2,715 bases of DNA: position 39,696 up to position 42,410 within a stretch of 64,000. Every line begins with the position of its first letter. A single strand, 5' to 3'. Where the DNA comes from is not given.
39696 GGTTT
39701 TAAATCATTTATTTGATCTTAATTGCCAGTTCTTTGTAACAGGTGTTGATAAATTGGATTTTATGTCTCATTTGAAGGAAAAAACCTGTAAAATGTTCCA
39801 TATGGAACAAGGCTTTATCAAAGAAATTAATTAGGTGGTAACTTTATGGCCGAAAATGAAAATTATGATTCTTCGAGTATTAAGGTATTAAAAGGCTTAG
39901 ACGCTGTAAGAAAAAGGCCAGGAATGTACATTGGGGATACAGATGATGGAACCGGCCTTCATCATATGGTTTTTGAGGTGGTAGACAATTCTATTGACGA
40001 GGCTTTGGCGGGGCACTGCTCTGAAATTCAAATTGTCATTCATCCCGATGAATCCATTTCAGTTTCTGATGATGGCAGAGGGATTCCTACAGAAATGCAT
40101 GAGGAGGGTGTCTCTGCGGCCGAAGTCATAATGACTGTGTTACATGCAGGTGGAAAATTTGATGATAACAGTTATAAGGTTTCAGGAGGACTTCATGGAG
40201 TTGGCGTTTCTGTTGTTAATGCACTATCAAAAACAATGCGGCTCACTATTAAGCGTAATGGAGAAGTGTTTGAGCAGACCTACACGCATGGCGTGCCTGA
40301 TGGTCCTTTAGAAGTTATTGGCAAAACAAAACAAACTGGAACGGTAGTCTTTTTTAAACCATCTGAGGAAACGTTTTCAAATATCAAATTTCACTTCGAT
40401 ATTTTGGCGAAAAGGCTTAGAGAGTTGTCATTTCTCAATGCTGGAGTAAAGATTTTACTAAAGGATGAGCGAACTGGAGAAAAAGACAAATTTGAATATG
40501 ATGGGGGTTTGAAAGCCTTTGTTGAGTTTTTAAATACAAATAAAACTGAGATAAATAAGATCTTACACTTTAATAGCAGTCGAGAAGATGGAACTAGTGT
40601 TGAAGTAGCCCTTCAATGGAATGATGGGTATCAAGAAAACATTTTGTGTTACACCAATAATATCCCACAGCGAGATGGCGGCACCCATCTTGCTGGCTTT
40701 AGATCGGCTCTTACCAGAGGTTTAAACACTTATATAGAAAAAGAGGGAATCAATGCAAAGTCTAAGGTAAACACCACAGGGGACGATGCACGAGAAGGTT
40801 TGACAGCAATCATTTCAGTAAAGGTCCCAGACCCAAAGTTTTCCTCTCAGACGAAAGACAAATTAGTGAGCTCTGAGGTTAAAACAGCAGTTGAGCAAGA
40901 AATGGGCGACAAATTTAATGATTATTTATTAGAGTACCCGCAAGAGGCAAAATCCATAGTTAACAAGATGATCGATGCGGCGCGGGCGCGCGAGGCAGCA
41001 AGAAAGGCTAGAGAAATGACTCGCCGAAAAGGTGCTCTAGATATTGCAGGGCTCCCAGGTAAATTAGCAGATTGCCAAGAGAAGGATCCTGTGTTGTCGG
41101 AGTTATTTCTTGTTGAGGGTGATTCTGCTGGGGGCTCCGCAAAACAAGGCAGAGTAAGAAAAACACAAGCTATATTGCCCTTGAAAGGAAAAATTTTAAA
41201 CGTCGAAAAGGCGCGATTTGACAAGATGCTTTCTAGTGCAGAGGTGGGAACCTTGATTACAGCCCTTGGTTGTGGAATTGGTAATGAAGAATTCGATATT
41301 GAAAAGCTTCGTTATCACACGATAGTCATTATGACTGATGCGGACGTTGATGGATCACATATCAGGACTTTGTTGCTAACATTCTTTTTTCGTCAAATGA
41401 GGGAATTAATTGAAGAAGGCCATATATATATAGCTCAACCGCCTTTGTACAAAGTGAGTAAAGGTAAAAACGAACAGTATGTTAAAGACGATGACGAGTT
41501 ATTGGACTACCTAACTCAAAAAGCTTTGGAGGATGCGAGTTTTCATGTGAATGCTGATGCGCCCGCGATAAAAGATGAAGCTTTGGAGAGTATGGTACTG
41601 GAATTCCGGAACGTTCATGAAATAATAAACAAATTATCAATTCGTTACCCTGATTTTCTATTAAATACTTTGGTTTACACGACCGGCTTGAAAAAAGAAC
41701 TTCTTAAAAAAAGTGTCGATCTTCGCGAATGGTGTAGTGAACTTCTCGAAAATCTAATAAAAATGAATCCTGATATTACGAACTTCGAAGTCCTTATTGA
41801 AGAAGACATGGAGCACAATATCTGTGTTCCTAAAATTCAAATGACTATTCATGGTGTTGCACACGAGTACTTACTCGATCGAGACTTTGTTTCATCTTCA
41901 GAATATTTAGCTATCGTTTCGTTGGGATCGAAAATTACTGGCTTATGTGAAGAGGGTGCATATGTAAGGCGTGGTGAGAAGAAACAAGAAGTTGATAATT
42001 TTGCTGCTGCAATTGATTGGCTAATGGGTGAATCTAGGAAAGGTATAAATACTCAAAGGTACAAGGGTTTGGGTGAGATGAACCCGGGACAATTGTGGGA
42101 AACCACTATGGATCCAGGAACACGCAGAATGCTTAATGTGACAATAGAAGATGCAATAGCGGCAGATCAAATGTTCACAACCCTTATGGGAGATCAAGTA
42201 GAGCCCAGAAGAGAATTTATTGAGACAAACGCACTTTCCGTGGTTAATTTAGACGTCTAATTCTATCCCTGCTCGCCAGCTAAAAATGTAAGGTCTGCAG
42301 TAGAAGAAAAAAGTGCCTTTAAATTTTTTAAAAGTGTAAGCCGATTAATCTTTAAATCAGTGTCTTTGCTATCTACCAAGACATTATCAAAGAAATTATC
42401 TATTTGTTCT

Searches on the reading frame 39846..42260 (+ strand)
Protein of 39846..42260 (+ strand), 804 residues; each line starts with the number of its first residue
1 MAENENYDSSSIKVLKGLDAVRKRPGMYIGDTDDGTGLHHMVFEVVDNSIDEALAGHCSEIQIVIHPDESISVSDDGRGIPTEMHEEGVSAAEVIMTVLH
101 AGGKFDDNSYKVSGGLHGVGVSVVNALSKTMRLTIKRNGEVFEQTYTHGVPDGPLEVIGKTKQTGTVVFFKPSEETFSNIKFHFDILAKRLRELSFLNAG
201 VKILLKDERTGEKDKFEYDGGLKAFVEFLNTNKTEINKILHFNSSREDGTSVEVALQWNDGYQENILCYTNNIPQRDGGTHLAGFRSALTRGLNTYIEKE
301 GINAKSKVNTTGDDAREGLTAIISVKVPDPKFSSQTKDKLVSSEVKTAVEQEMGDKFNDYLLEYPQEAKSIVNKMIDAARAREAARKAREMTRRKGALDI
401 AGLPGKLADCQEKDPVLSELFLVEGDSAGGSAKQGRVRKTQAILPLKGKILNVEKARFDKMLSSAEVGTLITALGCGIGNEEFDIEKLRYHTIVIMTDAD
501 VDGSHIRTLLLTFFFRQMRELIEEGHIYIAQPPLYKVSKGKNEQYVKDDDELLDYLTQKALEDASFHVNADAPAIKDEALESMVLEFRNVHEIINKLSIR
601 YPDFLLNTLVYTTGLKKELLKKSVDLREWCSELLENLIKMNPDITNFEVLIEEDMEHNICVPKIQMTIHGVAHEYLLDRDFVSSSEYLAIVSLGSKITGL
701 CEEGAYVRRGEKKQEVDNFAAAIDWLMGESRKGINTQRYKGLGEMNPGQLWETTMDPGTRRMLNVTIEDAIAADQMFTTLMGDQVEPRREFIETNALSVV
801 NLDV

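Call 74: search_protein_families(library=ncbifam, proteins=[window:39846-42260:+], max_evalue=1e-30)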
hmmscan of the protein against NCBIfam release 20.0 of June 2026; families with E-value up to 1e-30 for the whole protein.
window:39846-42260:+ (804 aa): 5 families
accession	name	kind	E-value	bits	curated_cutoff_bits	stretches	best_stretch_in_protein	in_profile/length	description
NF011501.0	PRK14939.1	subfamily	0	1293.6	796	1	3-804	6-803/803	DNA gyrase subunit B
TIGR01059.1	gyrB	equivalog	1.3e-297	988.6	882.4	1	7-804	1-639/639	DNA topoisomerase (ATP-hydrolyzing) subunit B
NF004189.0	PRK05644.1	subfamily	1.3e-283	942.2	740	2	3-559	6-563/641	DNA gyrase subunit B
TIGR01058.1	parE_Gpos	equivalog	1.8e-227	756.7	899.95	1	5-555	3-558/637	DNA topoisomerase IV subunit B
TIGR01055.1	parE_Gneg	equivalog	2e-179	598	723.35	1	5-558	2-549/625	DNA topoisomerase IV subunit B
